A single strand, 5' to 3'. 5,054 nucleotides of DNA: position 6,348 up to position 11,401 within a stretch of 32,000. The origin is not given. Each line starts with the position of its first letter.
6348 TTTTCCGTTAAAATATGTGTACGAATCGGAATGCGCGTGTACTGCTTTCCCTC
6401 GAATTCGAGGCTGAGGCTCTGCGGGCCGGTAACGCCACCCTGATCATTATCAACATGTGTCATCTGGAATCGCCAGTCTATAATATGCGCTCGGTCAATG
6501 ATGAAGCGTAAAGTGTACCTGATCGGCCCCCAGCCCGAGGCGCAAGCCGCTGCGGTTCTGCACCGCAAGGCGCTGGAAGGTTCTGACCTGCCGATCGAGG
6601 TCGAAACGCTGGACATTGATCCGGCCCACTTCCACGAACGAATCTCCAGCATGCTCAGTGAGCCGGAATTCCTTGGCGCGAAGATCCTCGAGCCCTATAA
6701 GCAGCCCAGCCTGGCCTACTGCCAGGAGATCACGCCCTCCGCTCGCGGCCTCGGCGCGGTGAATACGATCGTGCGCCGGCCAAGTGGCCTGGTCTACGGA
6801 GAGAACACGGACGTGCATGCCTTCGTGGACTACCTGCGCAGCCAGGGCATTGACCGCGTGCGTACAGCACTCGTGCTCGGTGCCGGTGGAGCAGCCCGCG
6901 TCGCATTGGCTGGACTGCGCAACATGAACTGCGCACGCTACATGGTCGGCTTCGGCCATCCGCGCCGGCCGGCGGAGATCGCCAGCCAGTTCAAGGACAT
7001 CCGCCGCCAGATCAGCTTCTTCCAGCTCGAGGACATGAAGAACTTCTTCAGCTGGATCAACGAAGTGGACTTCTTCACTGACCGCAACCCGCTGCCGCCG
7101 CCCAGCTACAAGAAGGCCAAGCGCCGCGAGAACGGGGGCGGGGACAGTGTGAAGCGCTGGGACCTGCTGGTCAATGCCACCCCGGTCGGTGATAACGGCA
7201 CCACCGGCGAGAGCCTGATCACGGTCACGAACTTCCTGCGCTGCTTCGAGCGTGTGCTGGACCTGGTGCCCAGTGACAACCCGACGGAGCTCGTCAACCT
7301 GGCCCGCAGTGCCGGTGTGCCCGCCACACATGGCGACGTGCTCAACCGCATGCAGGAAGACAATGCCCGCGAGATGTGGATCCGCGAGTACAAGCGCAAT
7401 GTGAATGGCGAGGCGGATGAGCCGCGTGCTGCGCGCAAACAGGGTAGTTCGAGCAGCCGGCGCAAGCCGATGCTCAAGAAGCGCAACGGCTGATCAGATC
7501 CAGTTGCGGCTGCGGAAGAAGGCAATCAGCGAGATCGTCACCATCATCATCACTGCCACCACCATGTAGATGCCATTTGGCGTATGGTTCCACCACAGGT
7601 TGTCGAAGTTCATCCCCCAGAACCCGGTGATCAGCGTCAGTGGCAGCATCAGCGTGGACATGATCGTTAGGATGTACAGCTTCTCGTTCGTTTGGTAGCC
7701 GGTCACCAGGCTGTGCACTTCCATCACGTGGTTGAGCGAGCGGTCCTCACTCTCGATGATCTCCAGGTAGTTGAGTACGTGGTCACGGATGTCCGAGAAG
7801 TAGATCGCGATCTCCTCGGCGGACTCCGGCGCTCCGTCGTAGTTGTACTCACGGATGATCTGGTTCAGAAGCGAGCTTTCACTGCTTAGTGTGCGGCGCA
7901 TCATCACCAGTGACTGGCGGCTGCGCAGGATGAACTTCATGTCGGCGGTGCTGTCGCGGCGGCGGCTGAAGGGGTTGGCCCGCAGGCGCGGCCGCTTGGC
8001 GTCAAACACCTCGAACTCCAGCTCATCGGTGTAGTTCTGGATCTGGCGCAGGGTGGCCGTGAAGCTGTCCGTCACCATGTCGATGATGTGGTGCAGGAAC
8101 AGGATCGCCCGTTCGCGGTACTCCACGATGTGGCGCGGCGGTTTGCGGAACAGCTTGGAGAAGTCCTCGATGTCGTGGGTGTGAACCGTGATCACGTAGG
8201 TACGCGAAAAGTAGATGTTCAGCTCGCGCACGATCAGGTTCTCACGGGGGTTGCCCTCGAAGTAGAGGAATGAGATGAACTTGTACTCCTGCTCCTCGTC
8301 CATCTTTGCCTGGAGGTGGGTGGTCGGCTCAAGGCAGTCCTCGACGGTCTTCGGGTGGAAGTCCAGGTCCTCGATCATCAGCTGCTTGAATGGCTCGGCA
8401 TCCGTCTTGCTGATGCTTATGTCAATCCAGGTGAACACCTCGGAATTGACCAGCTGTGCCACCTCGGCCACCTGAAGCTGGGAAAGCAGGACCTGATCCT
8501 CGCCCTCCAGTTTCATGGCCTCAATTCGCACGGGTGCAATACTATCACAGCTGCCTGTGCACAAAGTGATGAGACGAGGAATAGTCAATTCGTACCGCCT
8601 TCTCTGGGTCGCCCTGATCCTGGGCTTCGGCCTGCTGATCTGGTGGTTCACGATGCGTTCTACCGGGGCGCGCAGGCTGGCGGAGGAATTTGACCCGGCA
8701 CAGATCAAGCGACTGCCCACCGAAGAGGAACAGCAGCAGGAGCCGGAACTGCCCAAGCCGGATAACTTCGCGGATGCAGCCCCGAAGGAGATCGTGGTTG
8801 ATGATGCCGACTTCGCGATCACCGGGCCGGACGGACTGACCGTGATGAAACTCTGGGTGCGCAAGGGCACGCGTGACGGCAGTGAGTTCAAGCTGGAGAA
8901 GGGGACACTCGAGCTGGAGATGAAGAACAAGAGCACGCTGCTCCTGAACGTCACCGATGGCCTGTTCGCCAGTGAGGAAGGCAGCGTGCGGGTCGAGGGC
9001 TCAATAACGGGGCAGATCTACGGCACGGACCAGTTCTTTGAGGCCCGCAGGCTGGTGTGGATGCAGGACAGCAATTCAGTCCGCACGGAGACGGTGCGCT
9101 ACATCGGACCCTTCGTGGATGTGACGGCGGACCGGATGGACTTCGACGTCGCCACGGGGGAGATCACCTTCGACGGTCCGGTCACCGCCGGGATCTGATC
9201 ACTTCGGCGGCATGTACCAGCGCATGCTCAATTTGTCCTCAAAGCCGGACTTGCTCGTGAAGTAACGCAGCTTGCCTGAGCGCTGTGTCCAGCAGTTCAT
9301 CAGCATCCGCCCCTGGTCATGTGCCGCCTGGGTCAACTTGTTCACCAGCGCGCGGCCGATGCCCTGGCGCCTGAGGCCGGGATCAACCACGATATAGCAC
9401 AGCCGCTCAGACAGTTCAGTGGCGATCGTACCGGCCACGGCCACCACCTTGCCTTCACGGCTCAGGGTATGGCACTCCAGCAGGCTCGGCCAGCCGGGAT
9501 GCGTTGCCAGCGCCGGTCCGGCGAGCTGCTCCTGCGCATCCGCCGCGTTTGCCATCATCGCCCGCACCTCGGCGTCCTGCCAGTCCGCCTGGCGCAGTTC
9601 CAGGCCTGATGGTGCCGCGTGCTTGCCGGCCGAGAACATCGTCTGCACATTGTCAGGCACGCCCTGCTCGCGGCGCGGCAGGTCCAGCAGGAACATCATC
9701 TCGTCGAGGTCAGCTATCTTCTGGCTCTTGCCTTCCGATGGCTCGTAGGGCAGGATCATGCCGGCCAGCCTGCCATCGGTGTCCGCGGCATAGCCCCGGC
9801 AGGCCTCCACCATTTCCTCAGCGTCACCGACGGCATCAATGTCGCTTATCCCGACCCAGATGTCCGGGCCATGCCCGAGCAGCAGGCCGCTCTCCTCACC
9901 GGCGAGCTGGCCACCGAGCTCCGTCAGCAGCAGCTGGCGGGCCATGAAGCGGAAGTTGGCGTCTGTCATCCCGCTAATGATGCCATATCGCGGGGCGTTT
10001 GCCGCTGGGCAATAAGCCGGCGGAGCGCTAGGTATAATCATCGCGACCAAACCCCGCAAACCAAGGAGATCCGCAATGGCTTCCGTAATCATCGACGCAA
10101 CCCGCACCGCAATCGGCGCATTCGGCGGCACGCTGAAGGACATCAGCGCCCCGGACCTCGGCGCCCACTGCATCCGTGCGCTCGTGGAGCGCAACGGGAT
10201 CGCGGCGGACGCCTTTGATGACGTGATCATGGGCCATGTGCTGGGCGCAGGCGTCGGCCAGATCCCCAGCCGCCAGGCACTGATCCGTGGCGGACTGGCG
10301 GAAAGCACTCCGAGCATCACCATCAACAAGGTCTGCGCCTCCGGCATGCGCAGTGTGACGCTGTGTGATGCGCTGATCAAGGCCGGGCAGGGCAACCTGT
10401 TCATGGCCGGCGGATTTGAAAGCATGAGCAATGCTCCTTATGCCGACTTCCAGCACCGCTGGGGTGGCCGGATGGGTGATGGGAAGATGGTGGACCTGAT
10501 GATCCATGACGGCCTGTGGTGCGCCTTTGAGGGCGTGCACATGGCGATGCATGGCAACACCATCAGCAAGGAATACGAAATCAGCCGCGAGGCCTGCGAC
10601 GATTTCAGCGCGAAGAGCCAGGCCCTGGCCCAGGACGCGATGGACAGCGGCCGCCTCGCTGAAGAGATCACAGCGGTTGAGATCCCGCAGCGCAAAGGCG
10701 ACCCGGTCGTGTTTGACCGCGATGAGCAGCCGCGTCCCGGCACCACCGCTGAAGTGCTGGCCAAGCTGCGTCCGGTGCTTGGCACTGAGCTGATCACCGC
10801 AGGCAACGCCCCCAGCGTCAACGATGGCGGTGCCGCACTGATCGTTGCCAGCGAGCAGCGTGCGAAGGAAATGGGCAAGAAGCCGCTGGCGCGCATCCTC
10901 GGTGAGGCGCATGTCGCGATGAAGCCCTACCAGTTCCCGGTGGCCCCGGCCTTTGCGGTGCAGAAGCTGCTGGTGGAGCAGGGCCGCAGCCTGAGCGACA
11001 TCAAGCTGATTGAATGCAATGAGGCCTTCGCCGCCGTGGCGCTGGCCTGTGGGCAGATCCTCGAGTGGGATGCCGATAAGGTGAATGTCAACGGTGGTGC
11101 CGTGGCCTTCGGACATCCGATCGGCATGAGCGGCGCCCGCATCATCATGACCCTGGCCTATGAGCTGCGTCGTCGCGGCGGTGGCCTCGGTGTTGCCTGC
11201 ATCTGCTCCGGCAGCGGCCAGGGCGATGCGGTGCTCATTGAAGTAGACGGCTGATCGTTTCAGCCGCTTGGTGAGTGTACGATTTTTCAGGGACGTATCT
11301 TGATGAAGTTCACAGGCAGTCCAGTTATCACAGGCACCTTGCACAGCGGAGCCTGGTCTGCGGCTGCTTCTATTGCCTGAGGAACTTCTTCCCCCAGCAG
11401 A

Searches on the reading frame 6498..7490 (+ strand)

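Call 31: search_protein_families(library=pfam, max_evalue=0.001, proteins=[window:6498-7490:+])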
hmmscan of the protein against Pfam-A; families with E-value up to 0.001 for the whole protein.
window:6498-7490:+ (331 aa): 1 family
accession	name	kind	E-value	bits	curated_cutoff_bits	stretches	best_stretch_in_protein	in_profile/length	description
PF08501.16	Shikimate_dh_N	-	1.8e-09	38.1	27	1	20-91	13-83/83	Shikimate dehydrogenase substrate binding domain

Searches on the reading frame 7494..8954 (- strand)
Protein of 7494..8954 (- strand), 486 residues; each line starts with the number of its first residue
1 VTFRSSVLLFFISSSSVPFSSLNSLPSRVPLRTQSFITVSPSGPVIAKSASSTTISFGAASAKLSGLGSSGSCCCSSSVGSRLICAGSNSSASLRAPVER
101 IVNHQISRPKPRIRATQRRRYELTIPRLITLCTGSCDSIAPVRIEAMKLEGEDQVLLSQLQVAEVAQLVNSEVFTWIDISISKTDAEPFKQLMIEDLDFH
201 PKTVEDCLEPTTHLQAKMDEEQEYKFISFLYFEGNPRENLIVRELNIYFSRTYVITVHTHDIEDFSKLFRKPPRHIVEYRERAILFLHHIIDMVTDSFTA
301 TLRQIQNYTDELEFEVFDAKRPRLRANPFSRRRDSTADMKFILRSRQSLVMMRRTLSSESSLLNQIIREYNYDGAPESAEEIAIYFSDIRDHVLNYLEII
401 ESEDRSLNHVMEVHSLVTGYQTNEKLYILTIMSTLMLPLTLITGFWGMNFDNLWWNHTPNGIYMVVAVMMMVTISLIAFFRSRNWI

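Call 31: search_protein_families(library=pfam, max_evalue=0.001, proteins=[window:7494-8954:-])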
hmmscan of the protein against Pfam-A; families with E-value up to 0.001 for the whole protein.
window:7494-8954:- (486 aa): 1 family
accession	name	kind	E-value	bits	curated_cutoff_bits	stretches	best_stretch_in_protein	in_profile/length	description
PF01544.23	CorA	-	2.8e-40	138.9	27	1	172-481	2-291/292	CorA-like Mg2+ transporter protein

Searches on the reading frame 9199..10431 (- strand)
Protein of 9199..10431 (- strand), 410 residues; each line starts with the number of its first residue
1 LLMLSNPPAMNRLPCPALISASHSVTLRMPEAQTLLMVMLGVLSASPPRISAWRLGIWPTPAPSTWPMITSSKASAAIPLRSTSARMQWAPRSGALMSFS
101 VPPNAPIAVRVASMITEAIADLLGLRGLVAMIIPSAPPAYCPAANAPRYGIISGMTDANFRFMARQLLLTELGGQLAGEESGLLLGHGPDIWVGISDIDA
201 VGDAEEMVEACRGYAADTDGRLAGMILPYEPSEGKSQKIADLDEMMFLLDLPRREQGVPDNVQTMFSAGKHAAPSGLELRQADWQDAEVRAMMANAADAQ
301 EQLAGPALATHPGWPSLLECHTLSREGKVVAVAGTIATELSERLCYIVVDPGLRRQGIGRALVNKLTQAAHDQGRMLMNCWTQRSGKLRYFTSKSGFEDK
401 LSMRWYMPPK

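Call 31: search_protein_families(library=pfam, max_evalue=0.001, proteins=[window:9199-10431:-])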
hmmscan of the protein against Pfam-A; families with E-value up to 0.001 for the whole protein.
window:9199-10431:- (410 aa): 4 families
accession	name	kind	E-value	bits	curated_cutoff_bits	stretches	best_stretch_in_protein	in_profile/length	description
PF13508.13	Acetyltransf_7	-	2.5e-08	34.6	27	1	324-398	9-83/84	Acetyltransferase (GNAT) domain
PF00583.31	Acetyltransf_1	-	1.2e-07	32.5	20.7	1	319-375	34-93/116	Acetyltransferase (GNAT) family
PF13673.13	Acetyltransf_10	-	5.2e-07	30.1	23.6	1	332-399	42-109/128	Acetyltransferase (GNAT) domain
PF13480.13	Acetyltransf_6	-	0.00056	20.5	22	0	306-375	60-129/143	Acetyltransferase (GNAT) domain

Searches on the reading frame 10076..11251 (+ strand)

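Call 32: search_protein_families(library=pfam, max_evalue=0.001, proteins=[window:10076-11251:+])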
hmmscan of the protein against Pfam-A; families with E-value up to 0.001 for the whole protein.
window:10076-11251:+ (392 aa): 2 families
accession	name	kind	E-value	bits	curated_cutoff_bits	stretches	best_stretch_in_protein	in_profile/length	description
PF00108.29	Thiolase_N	-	5.5e-82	275.5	26.4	1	4-261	2-260/260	Thiolase, N-terminal domain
PF02803.24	Thiolase_C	-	3e-44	150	27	1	269-389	2-122/123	Thiolase, C-terminal domain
